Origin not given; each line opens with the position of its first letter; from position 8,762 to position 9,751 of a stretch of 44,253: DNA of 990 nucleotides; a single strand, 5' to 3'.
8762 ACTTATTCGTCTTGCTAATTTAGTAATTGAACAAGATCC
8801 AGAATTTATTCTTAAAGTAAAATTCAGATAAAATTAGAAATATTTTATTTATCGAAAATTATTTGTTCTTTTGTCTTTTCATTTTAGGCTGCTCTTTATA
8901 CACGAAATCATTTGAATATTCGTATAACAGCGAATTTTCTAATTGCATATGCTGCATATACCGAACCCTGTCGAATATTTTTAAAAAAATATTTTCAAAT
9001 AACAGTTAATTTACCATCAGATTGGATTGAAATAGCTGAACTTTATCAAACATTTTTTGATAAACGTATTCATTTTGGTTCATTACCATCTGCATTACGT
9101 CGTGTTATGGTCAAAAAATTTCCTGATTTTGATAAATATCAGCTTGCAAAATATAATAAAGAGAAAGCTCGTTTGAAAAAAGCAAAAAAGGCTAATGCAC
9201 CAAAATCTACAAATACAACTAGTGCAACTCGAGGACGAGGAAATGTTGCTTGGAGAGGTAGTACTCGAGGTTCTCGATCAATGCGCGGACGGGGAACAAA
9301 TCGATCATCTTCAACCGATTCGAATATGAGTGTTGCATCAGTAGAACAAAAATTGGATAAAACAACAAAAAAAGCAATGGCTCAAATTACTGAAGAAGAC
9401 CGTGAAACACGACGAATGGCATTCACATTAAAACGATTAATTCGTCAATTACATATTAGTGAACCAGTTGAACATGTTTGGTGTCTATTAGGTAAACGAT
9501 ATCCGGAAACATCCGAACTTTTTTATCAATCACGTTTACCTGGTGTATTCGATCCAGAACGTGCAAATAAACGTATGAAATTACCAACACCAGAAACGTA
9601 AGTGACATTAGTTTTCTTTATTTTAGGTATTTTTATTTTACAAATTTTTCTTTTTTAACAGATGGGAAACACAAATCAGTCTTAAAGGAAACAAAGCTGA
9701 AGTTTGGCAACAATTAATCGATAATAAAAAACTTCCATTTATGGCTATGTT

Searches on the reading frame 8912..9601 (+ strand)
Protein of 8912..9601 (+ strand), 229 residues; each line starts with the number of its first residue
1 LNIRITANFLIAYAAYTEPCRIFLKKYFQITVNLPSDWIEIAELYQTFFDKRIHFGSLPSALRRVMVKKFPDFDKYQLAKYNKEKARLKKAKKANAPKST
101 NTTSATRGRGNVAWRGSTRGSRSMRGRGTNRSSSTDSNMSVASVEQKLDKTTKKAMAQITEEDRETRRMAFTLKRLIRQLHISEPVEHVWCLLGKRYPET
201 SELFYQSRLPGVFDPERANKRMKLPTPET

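Call 12: search_protein_families(library=pfam, proteins=[window:8912-9601:+], max_evalue=0.01)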
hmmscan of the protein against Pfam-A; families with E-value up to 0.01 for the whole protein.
window:8912-9601:+ (229 aa): 1 family
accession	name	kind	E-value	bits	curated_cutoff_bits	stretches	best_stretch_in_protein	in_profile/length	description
PF05731.17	TROVE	-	2.9e-45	155.7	23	1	2-229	75-278/442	TROVE domain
